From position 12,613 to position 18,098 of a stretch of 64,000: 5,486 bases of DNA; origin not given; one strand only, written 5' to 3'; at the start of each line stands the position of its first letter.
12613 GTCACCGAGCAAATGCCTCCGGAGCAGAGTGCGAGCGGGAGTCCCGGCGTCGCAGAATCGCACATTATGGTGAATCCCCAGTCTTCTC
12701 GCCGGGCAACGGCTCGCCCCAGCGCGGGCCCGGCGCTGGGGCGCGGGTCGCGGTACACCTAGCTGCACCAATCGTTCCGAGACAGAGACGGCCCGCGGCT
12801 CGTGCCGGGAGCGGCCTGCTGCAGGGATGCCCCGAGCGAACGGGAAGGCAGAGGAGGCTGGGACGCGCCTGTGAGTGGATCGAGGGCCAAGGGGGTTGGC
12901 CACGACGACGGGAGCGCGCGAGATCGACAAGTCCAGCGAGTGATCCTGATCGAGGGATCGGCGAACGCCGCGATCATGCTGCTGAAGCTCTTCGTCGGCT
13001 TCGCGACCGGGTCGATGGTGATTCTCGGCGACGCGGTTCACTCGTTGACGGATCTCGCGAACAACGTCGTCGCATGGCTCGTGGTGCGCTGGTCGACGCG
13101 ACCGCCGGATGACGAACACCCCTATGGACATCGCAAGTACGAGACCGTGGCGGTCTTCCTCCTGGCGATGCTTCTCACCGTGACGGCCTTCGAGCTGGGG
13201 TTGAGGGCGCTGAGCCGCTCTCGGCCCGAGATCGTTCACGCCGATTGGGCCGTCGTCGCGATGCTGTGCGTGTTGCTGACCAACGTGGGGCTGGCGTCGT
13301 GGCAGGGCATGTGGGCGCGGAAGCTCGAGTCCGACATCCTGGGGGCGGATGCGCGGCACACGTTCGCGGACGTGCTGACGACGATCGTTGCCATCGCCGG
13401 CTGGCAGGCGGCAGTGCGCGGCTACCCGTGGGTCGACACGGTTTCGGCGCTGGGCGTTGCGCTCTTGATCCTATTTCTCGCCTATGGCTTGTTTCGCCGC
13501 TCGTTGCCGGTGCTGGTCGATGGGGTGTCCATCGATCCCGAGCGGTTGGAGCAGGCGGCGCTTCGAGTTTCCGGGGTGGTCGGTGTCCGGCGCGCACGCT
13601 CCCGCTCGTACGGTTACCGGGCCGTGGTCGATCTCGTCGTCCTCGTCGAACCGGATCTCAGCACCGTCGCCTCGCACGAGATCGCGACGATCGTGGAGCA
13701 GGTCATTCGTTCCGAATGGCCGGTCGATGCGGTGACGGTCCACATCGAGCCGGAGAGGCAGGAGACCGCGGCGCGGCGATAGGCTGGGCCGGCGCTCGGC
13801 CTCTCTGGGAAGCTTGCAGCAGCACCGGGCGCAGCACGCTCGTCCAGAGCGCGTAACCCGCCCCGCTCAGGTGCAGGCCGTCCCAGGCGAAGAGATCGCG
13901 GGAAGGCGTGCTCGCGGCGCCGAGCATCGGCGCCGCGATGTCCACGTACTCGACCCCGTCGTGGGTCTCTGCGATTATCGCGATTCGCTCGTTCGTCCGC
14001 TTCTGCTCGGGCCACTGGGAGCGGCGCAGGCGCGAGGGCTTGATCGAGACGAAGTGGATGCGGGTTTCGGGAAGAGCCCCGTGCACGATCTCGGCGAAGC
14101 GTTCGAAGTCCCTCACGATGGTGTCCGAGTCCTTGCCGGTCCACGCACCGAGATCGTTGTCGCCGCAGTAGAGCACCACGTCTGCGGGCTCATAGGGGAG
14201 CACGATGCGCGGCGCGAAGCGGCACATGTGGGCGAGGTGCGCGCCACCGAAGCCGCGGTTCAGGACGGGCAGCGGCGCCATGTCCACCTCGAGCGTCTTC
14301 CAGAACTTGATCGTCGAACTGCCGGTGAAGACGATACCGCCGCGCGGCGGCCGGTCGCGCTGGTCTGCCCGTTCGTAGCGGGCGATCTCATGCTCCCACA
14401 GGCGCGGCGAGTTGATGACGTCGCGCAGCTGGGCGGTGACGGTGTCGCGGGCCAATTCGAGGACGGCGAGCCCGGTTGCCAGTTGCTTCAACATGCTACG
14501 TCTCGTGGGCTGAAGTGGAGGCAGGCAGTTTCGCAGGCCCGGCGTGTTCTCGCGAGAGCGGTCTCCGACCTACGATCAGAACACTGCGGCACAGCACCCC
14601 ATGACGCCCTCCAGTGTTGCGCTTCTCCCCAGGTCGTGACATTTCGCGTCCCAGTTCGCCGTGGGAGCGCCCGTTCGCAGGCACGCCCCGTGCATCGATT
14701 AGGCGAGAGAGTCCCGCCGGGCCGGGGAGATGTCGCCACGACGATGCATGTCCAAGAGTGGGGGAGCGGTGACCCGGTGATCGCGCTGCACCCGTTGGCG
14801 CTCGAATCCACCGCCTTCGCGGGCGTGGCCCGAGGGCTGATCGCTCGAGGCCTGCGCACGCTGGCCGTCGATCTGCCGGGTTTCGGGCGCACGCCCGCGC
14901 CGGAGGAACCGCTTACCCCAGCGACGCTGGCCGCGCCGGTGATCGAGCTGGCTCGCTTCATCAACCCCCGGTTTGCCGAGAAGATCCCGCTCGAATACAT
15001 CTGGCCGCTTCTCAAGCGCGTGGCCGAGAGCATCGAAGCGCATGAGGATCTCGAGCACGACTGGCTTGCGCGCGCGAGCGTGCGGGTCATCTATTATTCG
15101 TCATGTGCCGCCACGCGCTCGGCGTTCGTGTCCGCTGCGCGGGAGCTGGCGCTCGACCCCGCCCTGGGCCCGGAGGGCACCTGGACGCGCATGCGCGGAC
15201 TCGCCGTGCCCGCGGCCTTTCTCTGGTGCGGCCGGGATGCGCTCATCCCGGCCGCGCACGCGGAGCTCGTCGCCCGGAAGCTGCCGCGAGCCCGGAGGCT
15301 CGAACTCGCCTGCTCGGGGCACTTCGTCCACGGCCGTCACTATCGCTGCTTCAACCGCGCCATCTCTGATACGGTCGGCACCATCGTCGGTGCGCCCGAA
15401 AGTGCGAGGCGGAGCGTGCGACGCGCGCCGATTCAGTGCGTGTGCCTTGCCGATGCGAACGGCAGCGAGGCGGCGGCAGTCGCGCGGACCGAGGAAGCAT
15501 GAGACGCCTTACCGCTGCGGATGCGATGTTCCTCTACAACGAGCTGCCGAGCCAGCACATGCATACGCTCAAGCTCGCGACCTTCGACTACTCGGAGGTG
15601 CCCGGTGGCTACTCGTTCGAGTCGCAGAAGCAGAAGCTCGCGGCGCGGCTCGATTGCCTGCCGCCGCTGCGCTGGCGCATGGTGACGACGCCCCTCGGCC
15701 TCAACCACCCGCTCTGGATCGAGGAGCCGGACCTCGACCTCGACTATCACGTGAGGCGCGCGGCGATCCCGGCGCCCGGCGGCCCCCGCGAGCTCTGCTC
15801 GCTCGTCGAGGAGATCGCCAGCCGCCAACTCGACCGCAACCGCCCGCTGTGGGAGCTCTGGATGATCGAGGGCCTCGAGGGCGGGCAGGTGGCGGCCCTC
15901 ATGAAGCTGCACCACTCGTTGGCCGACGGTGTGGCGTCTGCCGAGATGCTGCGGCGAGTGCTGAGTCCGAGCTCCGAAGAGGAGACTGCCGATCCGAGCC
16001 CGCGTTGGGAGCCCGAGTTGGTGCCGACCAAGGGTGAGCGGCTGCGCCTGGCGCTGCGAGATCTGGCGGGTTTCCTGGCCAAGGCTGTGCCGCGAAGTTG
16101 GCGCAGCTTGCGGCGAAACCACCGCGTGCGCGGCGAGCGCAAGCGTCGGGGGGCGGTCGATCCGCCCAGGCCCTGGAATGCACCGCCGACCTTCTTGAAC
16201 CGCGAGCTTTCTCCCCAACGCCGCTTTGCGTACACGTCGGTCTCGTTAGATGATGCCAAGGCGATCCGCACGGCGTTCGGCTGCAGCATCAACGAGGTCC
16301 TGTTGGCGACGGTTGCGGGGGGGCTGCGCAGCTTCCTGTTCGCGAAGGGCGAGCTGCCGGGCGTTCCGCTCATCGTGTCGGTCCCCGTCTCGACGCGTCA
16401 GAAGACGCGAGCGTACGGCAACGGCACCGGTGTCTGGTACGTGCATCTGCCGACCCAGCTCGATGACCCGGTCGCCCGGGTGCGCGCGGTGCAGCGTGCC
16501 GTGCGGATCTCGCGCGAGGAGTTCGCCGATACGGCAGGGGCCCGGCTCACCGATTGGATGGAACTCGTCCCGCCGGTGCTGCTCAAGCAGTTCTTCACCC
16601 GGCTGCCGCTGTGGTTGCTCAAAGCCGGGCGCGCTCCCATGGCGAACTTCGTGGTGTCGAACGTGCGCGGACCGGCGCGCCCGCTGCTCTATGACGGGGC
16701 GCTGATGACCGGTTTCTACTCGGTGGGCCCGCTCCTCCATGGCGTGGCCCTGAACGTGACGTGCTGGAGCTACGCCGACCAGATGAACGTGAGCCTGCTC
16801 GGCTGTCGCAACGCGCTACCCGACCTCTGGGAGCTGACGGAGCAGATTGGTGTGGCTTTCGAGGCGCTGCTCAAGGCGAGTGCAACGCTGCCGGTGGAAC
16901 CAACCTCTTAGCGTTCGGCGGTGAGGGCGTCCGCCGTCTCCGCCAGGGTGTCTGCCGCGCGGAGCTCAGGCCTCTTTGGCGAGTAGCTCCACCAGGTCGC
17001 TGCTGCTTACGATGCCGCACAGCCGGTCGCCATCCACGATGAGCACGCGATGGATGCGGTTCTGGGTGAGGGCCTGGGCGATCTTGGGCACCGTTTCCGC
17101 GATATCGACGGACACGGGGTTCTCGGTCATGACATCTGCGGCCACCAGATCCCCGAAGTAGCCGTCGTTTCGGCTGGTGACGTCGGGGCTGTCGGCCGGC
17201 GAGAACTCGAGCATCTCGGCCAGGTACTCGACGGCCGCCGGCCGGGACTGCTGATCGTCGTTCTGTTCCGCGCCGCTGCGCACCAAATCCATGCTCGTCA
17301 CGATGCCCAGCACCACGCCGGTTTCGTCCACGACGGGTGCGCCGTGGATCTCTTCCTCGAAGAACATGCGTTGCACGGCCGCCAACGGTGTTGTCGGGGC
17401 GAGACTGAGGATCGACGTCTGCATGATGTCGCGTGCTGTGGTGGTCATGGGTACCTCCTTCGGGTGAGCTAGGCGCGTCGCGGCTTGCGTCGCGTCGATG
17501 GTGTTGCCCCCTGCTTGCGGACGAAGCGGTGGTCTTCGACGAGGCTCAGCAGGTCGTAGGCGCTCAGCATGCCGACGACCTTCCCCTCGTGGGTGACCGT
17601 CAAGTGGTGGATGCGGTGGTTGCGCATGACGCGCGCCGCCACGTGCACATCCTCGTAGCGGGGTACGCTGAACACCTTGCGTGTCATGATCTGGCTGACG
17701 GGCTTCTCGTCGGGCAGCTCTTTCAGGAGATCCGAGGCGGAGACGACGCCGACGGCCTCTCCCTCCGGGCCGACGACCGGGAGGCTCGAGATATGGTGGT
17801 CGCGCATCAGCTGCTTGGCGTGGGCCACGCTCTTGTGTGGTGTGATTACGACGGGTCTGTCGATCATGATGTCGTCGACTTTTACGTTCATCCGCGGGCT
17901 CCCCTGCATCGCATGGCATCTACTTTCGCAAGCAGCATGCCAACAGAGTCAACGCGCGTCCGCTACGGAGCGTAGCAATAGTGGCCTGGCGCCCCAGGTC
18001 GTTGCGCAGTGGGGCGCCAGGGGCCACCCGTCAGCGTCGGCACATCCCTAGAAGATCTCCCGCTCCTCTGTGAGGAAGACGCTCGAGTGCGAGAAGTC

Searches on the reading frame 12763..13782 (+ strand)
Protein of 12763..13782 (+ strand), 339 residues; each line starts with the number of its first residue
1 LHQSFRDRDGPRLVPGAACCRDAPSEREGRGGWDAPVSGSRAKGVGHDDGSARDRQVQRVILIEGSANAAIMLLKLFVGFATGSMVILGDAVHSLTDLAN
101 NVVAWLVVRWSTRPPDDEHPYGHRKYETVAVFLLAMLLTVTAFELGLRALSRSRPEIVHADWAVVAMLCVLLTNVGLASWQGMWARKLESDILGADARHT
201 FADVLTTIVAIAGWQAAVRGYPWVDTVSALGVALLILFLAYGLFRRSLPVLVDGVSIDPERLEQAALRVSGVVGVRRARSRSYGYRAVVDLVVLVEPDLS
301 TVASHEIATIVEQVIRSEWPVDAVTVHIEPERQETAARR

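Call 28: search_protein_families(library=pfam, proteins=[window:12763-13782:+], max_evalue=0.00001)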
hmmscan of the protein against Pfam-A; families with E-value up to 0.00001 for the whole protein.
window:12763-13782:+ (339 aa): 2 families
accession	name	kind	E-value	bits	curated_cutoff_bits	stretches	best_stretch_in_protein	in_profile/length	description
PF01545.26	Cation_efflux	-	1.3e-40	139.7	26.6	1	63-252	3-198/198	Cation efflux family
PF16916.11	ZT_dimer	-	4.8e-15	55.8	26.7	1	260-331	7-78/78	Dimerisation domain of Zinc Transporter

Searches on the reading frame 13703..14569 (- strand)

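Call 29: search_protein_families(library=pfam, proteins=[window:13703-14569:-], max_evalue=0.00001)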
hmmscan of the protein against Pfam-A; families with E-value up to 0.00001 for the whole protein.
window:13703-14569:- (288 aa): 1 family
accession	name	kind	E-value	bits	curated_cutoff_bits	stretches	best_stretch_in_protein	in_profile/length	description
PF13472.12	Lipase_GDSL_2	-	2.9e-13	51.1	32.9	1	99-241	32-178/178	GDSL-like Lipase/Acylhydrolase family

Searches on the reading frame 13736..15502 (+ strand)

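Call 29: search_protein_families(library=pfam, proteins=[window:13736-15502:+], max_evalue=0.00001)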
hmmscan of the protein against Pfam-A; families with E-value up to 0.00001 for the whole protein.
window:13736-15502:+ (588 aa): 1 family
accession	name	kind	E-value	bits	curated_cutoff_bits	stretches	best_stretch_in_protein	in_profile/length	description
PF00561.26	Abhydrolase_1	-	4.4e-07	30.3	25.8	0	347-419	2-68/245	alpha/beta hydrolase fold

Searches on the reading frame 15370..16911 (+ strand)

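Call 29: search_protein_families(library=pfam, proteins=[window:15370-16911:+], max_evalue=0.00001)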
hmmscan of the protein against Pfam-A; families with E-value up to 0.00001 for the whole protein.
window:15370-16911:+ (513 aa): 2 families
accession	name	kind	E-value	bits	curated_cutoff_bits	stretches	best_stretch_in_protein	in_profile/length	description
PF03007.21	WS_DGAT_cat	-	3e-75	253.9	23.6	1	47-310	1-262/263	Wax ester synthase/diacylglycerol acyltransferase catalytic domain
PF06974.18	WS_DGAT_C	-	1.3e-30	106.8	20.7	1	350-500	2-144/145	WS/DGAT C-terminal domain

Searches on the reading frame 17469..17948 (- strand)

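Call 29: search_protein_families(library=pfam, proteins=[window:17469-17948:-], max_evalue=0.00001)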
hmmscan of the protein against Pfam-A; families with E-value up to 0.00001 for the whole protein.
window:17469-17948:- (159 aa): 1 family
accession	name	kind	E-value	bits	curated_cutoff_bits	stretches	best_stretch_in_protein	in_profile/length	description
PF00571.33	CBS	-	1.3e-28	99.5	24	2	24-79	1-56/57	CBS domain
